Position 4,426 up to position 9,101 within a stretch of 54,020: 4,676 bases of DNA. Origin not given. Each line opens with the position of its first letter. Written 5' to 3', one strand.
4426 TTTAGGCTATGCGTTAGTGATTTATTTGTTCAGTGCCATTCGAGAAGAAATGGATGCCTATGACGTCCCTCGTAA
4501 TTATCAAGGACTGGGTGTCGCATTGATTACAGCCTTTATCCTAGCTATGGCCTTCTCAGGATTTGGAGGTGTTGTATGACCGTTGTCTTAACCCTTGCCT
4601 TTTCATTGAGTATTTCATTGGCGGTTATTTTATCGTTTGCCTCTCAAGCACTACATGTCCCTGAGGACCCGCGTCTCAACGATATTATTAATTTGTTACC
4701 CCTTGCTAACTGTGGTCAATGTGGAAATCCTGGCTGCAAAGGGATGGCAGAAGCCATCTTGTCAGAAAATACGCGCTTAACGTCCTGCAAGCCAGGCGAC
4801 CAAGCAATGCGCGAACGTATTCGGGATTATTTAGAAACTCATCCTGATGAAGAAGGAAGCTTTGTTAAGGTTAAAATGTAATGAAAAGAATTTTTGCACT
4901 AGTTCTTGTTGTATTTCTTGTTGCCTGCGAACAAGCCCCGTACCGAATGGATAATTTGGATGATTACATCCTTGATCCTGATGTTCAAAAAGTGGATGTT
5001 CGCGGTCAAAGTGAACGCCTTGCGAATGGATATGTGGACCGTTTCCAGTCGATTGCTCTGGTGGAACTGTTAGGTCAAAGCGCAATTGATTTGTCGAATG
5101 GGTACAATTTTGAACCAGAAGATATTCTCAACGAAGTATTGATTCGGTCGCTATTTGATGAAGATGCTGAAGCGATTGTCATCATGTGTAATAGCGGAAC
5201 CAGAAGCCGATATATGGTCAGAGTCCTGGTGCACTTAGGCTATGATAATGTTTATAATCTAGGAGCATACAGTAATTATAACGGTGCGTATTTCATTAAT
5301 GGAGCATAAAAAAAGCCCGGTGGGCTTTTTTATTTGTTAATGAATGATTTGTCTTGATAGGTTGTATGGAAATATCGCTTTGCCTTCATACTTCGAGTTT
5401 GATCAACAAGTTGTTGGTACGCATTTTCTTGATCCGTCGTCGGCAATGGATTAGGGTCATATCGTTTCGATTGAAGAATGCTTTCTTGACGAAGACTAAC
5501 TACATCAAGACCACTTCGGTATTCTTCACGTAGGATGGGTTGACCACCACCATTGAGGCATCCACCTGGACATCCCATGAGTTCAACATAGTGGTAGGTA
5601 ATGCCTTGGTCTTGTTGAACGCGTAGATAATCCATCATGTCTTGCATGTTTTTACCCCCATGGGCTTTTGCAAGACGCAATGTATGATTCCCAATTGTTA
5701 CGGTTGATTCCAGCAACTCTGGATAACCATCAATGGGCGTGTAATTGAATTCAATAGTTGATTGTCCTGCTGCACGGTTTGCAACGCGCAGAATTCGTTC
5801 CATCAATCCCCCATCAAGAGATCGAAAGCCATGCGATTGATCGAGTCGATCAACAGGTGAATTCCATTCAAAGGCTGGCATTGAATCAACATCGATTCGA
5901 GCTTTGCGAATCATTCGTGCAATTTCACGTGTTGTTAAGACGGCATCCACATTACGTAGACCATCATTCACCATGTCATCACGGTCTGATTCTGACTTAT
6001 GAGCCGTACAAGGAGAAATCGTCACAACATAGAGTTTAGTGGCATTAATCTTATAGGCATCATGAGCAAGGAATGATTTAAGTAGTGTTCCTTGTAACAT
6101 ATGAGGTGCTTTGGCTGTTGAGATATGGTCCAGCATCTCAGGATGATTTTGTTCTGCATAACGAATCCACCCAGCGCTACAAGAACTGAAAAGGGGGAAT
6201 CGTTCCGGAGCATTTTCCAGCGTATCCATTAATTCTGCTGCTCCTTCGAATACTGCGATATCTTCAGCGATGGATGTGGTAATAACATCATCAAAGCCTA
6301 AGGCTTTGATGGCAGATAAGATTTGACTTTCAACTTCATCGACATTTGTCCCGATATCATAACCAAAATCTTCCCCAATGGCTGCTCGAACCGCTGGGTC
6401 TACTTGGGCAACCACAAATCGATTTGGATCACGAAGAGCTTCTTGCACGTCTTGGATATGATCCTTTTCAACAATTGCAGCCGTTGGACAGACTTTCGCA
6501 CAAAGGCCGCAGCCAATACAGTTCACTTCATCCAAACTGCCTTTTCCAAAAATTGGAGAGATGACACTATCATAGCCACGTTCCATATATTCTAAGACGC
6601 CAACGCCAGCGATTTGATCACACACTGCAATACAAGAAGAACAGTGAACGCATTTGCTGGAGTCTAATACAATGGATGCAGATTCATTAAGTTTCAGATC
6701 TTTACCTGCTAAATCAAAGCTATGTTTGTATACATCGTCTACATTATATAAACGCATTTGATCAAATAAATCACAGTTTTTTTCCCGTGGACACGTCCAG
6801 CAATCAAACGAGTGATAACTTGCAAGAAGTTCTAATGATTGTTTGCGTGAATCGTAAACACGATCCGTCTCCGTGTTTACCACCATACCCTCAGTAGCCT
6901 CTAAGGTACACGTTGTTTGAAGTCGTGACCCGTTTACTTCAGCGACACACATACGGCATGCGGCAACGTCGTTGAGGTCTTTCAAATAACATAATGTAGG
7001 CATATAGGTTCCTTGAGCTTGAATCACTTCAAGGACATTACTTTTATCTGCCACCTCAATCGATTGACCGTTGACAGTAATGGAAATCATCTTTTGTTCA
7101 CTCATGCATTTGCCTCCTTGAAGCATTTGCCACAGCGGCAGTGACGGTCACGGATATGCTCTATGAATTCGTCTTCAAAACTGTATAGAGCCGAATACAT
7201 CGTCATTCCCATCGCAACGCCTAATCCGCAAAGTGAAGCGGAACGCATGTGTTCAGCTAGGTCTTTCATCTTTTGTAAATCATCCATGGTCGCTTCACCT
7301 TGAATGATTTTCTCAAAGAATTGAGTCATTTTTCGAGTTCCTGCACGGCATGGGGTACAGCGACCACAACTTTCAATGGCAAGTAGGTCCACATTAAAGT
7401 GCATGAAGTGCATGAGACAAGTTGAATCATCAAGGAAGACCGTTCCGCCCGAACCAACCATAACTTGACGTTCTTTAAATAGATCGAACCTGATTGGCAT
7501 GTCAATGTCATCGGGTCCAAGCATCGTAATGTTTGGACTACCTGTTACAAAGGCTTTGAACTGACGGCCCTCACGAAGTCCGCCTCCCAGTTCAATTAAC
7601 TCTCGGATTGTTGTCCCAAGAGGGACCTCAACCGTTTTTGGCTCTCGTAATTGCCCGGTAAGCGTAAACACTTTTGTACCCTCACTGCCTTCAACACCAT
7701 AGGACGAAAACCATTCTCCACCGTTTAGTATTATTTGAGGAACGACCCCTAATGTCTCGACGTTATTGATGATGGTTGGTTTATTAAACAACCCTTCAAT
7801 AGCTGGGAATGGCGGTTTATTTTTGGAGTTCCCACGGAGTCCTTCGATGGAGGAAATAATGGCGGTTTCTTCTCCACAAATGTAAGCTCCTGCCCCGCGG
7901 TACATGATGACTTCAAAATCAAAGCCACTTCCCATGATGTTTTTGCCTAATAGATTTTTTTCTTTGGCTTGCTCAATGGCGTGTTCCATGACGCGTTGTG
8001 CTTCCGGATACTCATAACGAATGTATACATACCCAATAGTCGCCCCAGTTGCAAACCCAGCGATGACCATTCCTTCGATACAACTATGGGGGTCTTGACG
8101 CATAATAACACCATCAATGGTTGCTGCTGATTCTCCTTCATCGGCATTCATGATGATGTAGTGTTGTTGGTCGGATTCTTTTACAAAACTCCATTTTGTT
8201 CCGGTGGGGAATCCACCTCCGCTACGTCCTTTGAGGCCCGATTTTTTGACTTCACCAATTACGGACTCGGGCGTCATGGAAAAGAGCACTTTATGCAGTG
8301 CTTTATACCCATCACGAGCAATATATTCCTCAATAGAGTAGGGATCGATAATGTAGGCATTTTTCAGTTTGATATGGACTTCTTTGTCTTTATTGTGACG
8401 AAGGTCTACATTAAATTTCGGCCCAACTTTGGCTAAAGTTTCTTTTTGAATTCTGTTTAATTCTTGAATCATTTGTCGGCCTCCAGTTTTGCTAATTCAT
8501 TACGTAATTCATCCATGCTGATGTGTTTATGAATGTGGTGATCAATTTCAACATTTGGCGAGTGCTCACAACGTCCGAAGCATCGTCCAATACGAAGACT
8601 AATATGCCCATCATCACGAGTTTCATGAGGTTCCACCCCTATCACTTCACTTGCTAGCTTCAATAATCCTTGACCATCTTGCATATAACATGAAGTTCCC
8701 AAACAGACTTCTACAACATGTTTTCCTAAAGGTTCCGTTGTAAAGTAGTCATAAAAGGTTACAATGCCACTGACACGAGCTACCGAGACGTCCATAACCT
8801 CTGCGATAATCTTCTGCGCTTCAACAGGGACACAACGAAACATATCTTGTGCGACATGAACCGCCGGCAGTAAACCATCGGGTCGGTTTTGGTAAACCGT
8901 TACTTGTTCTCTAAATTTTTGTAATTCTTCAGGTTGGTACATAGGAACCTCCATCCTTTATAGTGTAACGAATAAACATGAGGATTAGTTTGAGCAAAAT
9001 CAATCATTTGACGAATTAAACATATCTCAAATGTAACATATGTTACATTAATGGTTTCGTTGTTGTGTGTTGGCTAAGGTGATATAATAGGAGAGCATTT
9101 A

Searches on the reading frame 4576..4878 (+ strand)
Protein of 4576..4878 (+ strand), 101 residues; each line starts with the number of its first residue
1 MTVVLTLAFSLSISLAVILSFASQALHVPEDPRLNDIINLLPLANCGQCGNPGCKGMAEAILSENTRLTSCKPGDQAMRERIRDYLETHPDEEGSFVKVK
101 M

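Call 3: search_protein_families(library=pfam, proteins=[window:4576-4878:+], max_evalue=1)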
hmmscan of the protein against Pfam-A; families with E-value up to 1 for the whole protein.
window:4576-4878:+ (101 aa): 2 families
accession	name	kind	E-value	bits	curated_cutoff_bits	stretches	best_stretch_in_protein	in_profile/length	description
PF04060.18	FeS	-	2.7e-10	40.2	23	1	41-73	1-33/33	Putative Fe-S cluster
PF14428.12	DddA-like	-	0.035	14.4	25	1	45-84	93-133/137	Double-stranded DNA deaminase toxin A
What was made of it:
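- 4576..4881 (+): rnfB stub of 101 aa: TM helix plus one Cys4 Fe-S domain, with no ferredoxin-type domains. Only PF04060 is detected (call 3).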

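Call 4: search_protein_families(library=ncbifam, proteins=[window:4576-4878:+], max_evalue=1)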
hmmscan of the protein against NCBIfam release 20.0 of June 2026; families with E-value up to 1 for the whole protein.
window:4576-4878:+ (101 aa): 13 families
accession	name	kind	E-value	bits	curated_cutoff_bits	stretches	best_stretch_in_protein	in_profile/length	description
NF003475.0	PRK05113.1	equivalog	4.1e-19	69.2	203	1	3-92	6-94/190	electron transport complex subunit RsxB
TIGR01944.1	rnfB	subfamily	1.2e-18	67.4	68.7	1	7-92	10-94/190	RnfABCDGE type electron transport complex subunit B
NF005504.0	PRK07118.1-3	equivalog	3.3e-15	56.2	437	1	5-91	9-95/293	Fe-S cluster domain-containing protein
NF041836.1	rnfB_Methano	equivalog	1.5e-14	54.1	445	1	10-86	16-92/265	Rnf electron transport complex subunit RnfB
NF005503.0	PRK07118.1-2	equivalog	3.6e-14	52.7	252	1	5-82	6-84/292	RnfABCDGE type electron transport complex subunit B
NF005505.0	PRK07118.1-4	equivalog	5.1e-14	52.4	378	1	10-84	16-90/265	Fe-S cluster domain-containing protein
NF005506.0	PRK07118.1-5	equivalog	1.5e-13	50.8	388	1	9-91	14-96/279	Fe-S cluster domain-containing protein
NF006446.0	PRK08764.1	equivalog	2.1e-07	30.9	220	1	34-83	9-58/139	Rnf electron transport complex subunit RnfB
NF005415.0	PRK06991.1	equivalog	3.4e-07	30.2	281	1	36-87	9-61/284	electron transport complex subunit RsxB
NF003195.0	PRK04165.1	equivalog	1.3e-06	27.6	306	1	36-85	7-56/450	acetyl-CoA decarbonylase/synthase complex subunit gamma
NF004859.0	PRK06214.1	equivalog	0.00022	20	432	1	44-85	99-140/539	sulfite reductase subunit alpha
NF011065.0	PRK14494.1-4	equivalog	0.0047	16.3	287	1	40-78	162-200/244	putative molybdopterin-guanine dinucleotide biosynthesis protein MobB/FeS domain-containing protein protein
TIGR00269.1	TIGR00269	hypoth_equivalog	0.16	12.3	62.75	0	67-90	27-50/104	TIGR00269 family protein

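Call 62: find_homologous_proteins(query=window:4576-4878:+, max_evalue=0.00001)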
Query window:4576-4878:+ (101 aa): 87 proteins with E <= 0.00001 among 89 candidates.
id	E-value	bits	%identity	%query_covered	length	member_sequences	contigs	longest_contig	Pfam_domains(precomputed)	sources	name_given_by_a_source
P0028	1.9e-57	209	94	100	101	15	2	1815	PF04060.19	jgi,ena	jgi:electron transport complex protein RnfB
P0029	1.8e-52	193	86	100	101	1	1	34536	PF04060.19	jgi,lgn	-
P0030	2.5e-52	193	86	100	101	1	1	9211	PF04060.19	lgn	-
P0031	2.5e-52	193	86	100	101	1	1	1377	PF04060.19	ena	-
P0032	4.2e-52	192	85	100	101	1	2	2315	PF04060.19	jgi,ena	jgi:electron transport complex protein RnfB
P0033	6.7e-52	191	85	100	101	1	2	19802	PF04060.19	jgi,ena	-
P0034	7.0e-52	191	86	100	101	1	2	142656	PF04060.19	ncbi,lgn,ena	-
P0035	1.6e-51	190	84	100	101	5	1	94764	PF04060.19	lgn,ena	-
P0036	1.8e-51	190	84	100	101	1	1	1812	PF04060.19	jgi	jgi:electron transport complex protein RnfB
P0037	1.9e-51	190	85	100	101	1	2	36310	PF04060.19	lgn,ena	-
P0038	3.1e-51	189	85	100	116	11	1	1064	PF04060.19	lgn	-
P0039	4.9e-51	189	84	100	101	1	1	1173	PF04060.19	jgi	jgi:electron transport complex protein RnfB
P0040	6.9e-51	188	84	100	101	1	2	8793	PF04060.19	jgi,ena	jgi:electron transport complex protein RnfB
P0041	9.8e-51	188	83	100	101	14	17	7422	PF04060.19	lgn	-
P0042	8.0e-50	185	84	98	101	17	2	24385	PF04060.19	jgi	jgi:electron transport complex protein RnfB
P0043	3.7e-46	173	78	98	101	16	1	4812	PF04060.19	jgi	jgi:electron transport complex protein RnfB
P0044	8.1e-46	172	82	82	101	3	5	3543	PF04060.19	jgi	jgi:electron transport complex protein RnfB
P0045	5.8e-45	169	81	82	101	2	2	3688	PF04060.19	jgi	jgi:electron transport complex protein RnfB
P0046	1.0e-41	159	73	100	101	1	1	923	PF04060.19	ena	-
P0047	3.0e-41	157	69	100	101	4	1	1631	PF04060.19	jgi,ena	-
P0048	5.6e-41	156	72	100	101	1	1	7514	PF04060.19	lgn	-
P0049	6.4e-41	156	68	100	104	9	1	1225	PF04060.19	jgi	jgi:electron transport complex protein RnfB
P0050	1.5e-40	155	71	100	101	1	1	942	PF04060.19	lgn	-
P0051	2.9e-40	154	68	100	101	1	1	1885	PF04060.19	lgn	-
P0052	5.7e-40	153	68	100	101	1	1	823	PF04060.19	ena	-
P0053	5.8e-40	153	70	100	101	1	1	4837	PF04060.19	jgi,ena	jgi:electron transport complex protein RnfB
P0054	2.7e-39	151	74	80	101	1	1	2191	PF04060.19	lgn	-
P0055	3.9e-39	150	67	100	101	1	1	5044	PF04060.19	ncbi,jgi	ncbi:MAG: RnfABCDGE type electron transport complex subunit B [Candidatus Izemoplasma sp.]|jgi:elect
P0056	5.6e-39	150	65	100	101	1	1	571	PF04060.19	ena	-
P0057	5.7e-39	150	67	100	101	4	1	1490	PF04060.19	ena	-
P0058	1.0e-38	149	71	99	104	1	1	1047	PF04060.19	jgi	jgi:electron transport complex protein RnfB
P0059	1.1e-38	149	73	80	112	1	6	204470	PF04060.19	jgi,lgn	jgi:electron transport complex protein RnfB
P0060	1.9e-38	148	68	100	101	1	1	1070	PF04060.19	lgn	-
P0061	2.8e-38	148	68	100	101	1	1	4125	PF04060.19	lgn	-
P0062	3.6e-38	147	67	100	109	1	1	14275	PF04060.19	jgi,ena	-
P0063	3.7e-38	147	72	81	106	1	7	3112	PF04060.19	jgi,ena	-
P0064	7.3e-38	146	66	100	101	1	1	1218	PF04060.19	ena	-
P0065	1.0e-37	146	73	85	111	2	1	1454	PF04060.19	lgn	-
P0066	1.1e-37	146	72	78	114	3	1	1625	PF04060.19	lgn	-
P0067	1.8e-37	145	69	80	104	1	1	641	PF04060.19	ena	-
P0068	2.5e-37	145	64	100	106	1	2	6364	PF04060.19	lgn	-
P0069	2.5e-37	145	64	100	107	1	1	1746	PF04060.19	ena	-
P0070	2.7e-37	145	64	100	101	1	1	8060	PF04060.19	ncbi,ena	-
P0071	3.7e-37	144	67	90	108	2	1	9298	PF04060.19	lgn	-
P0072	9.1e-37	143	62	100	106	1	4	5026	PF04060.19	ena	-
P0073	1.2e-36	143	65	98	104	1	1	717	PF04060.19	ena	-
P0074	1.8e-36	142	69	89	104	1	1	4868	PF04060.19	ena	-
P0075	2.2e-36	142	62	100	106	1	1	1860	PF04060.19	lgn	-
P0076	2.4e-36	142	69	80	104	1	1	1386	PF04060.19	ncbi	-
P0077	2.6e-36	141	65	100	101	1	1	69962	PF04060.19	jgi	-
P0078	2.9e-36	141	67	87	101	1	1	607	PF04060.19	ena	-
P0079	5.0e-36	141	69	80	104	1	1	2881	PF04060.19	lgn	-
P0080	5.1e-36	140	62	100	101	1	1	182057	PF04060.19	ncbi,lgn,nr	ncbi:MAG: (Fe-S)-binding protein [Candidatus Izemoplasma sp.]|nr:(Fe-S)-binding protein [Candidatus 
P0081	5.5e-36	140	62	100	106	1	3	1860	PF04060.19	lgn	-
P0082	7.9e-36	140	69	80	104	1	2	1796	PF04060.19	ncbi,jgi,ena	jgi:electron transport complex protein RnfB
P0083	9.3e-36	140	62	100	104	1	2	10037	PF04060.19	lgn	-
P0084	1.1e-35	139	63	100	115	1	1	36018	PF04060.19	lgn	-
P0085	1.6e-35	139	66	97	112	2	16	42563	PF04060.19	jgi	jgi:electron transport complex protein RnfB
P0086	1.7e-35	139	63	100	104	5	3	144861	PF04060.19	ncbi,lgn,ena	-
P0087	2.8e-35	138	69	86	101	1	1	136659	PF04060.19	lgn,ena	-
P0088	3.7e-35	138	61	100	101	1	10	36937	PF04060.19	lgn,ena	-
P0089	4.9e-35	137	65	100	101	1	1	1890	PF04060.19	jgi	-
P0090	5.0e-35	137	67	74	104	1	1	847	PF04060.19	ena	-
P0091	5.5e-35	137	74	75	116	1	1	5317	PF04060.19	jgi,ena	jgi:electron transport complex protein RnfB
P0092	7.6e-35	137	68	86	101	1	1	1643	PF04060.19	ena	-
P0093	9.2e-35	136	59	100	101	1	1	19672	PF04060.19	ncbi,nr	ncbi:electron transporter RnfB [Candidatus Izimaplasma bacterium]|nr:electron transporter RnfB [Cand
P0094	1.4e-34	136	64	97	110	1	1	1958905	PF04060.19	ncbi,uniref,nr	ncbi:(Fe-S)-binding protein [Candidatus Xianfuyuplasma coldseepsis]|uniref:Electron transporter RnfB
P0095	1.8e-34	135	60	100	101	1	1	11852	PF04060.19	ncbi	-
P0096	2.1e-34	135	63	97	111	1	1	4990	PF04060.19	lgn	-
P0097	2.1e-34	135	65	100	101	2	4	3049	PF04060.19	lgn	-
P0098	2.9e-34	135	59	100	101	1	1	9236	PF04060.19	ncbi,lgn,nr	ncbi:MAG: RnfABCDGE type electron transport complex subunit B [Candidatus Izimaplasma sp.]|nr:RnfABC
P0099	3.5e-34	135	66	85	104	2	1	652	PF04060.19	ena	-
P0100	3.7e-34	135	65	87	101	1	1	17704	PF04060.19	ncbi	-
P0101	4.8e-34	134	67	85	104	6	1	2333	PF04060.19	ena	-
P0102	5.3e-34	134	65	97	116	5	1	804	PF04060.19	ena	-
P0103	6.1e-34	134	64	97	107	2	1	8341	PF04060.19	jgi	jgi:electron transport complex protein RnfB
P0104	1.1e-33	133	59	100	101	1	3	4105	PF04060.19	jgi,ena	-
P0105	1.5e-33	133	60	100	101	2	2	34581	PF04060.19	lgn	-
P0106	2.3e-33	132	59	97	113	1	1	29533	PF04060.19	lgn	-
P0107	4.4e-33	131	70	79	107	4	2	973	PF04060.19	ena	-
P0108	1.1e-31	127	60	97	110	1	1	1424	PF04060.19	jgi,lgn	-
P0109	1.3e-31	126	60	97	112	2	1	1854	PF04060.19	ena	-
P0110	1.5e-31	126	61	100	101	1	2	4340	PF04060.19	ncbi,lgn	-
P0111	1.5e-29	120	59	100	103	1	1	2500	PF04060.19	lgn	-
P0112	1.8e-28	116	58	100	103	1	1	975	PF04060.19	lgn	-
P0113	1.3e-27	114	56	100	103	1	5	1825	PF04060.19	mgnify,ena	mgnify:CR=1 FL=1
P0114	3.0e-23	100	71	61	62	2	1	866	PF04060.19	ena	-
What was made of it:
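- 4576..4881 (+): All 87 database homologs are 62-116 aa, and the named ones are Izemoplasma, Izimaplasma and Xianfuyuplasma (call 62).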

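Call 63: find_encoding_contigs(protein=P0094, flank=10000, max_places=1)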
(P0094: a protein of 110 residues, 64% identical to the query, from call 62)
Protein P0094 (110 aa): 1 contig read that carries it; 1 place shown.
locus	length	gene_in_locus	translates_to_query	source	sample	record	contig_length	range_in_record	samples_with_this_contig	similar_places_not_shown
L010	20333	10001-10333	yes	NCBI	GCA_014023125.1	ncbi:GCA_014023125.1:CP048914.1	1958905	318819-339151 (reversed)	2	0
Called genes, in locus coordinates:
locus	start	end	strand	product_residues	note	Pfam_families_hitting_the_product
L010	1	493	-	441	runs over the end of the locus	PF16403:Bact_surface_Ig-like, PF02424:ApbE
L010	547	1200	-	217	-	-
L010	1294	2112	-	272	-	PF00581:Rhodanese (weak)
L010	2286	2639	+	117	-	PF10589:NADH_4Fe-4S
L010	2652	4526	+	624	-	PF13510:Fer2_4, PF10588:NADH-G_4Fe-4S_3 (faint), PF13237:Fer4_10 (faint), PF12838:Fer4_7, PF13187:Fer4_9 (weak), PF00037:Fer4 (weak), PF02906:Fe_hyd_lg_C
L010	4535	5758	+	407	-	PF13375:RnfC_N, PF13183:Fer4_8 (faint), PF13534:Fer4_17 (faint), PF25160:LdpA_Fe-S-bd (faint), PF12838:Fer4_7, PF13187:Fer4_9 (weak), PF13237:Fer4_10, PF14697:Fer4_21 (weak), +3 more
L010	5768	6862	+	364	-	PF03116:NQR2_RnfD_RnfE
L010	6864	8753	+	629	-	PF04205:FMN_bind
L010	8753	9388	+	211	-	PF02508:Rnf-Nqr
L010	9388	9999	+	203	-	PF02508:Rnf-Nqr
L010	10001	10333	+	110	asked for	PF04060:FeS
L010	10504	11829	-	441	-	PF00581:Rhodanese (weak)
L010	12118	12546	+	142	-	PF07009:NusG_II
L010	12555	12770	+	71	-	-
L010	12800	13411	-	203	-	PF01205:Impact_N, PF09186:DUF1949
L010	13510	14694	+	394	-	PF01743:PolyA_pol, PF12627:PolyA_pol_RNAbd, PF13735:tRNA_NucTran2_2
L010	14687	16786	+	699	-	PF17999:PulA_N1, PF02922:CBM_48, PF00128:Alpha-amylase (faint)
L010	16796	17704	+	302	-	PF01966:HD (weak)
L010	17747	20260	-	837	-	-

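Call 64: find_encoding_contigs(protein=P0080, flank=10000, max_places=1)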
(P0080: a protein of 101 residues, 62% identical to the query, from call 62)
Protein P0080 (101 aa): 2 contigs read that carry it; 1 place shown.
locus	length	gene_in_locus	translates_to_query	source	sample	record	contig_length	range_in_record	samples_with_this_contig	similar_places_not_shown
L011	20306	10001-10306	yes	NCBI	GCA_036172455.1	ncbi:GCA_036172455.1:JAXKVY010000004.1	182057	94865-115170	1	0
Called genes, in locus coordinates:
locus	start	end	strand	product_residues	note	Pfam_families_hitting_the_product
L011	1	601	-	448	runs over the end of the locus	PF16403:Bact_surface_Ig-like, PF02424:ApbE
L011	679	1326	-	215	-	-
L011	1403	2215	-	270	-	-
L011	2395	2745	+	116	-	PF10589:NADH_4Fe-4S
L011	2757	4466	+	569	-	PF13510:Fer2_4, PF12838:Fer4_7, PF13187:Fer4_9 (weak), PF00037:Fer4, PF12797:Fer4_2 (weak), PF12837:Fer4_6 (weak), PF13237:Fer4_10 (weak), PF02906:Fe_hyd_lg_C, +3 more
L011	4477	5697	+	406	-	PF13375:RnfC_N, PF01512:Complex1_51K (faint), PF13183:Fer4_8 (faint), PF12838:Fer4_7, PF13187:Fer4_9 (weak), PF13237:Fer4_10, PF13534:Fer4_17 (weak), PF14697:Fer4_21 (weak), +5 more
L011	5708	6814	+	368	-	PF03116:NQR2_RnfD_RnfE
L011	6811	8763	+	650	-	PF04205:FMN_bind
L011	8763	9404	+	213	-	PF02508:Rnf-Nqr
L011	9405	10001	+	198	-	PF02508:Rnf-Nqr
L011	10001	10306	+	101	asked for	PF04060:FeS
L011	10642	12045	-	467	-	-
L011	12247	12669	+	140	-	PF07009:NusG_II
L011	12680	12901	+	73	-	-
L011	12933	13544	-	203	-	PF01205:Impact_N, PF09186:DUF1949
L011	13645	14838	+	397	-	PF01743:PolyA_pol, PF12627:PolyA_pol_RNAbd, PF13735:tRNA_NucTran2_2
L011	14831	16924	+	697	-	PF17999:PulA_N1, PF02922:CBM_48, PF00128:Alpha-amylase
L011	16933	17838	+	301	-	PF01966:HD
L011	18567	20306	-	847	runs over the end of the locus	-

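Call 72: search_protein_families(library=pfam, proteins=[L010:10504-11826:-, L010:1294-2109:-, L010:547-1197:-, L011:10642-12042:-, L011:1403-2212:-, L011:679-1323:-], max_evalue=1)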
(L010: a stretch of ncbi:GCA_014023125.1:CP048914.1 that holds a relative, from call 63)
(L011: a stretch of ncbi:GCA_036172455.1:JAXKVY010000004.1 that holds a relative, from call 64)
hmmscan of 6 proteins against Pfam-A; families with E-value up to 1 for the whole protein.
L010:10504-11826:- (440 aa): 1 family
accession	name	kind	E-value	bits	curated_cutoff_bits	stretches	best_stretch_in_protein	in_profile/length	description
PF00581.25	Rhodanese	-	2.8e-06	28.1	22.2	1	36-140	5-96/102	Rhodanese-like domain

L010:1294-2109:- (271 aa): 1 family
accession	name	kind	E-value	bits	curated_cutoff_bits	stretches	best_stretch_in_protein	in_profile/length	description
PF00581.25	Rhodanese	-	3.9e-06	27.7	22.2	1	38-146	4-100/102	Rhodanese-like domain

L010:547-1197:- (216 aa): 1 family
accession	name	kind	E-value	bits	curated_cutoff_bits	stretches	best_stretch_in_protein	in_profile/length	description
PF04205.19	FMN_bind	-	0.018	16.1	22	1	94-209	7-76/77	FMN-binding domain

L011:10642-12042:- (466 aa): 2 families
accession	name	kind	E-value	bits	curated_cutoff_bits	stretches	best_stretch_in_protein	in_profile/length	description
PF00581.25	Rhodanese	-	3.2e-05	24.7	22.2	1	34-145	2-99/102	Rhodanese-like domain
PF04205.19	FMN_bind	-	0.0034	18.4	22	1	428-459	51-76/77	FMN-binding domain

L011:1403-2212:- (269 aa): 1 family
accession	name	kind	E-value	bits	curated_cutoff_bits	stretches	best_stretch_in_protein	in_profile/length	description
PF00581.25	Rhodanese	-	5.4e-05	24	22.2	1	38-143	5-98/102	Rhodanese-like domain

L011:679-1323:- (214 aa): 0 families

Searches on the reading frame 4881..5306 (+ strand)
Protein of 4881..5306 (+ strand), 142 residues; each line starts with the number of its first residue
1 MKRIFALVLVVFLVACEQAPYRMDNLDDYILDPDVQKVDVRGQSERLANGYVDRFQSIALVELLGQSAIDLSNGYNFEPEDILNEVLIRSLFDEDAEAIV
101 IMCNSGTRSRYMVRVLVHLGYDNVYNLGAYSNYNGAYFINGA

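Call 3: search_protein_families(library=pfam, proteins=[window:4881-5306:+], max_evalue=1)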
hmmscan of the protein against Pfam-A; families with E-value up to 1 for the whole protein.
window:4881-5306:+ (142 aa): 1 family
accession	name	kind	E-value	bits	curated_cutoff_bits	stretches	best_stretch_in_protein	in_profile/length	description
PF00581.25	Rhodanese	-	7.6e-06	26.7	22.2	1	26-132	5-98/102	Rhodanese-like domain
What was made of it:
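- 4881..5309 (+): Exported rhodanese lipoprotein (142 aa); its start overlaps the rnfB stop by 1 nt. PF00581 (call 3).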

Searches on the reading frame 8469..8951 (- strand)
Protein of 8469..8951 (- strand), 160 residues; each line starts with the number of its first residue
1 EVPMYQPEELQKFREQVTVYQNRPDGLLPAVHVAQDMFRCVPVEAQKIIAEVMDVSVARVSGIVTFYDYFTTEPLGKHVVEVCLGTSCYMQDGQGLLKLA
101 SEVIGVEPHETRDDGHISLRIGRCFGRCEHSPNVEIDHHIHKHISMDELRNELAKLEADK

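Call 28: search_protein_families(library=pfam, proteins=[window:8469-8951:-], max_evalue=0.001)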
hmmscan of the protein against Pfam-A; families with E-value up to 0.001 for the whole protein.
window:8469-8951:- (160 aa): 1 family
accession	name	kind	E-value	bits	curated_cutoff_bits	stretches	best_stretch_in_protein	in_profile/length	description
PF01257.25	2Fe-2S_thioredx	-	3.9e-35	121.3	24.8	1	15-156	3-144/145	Thioredoxin-like [2Fe-2S] ferredoxin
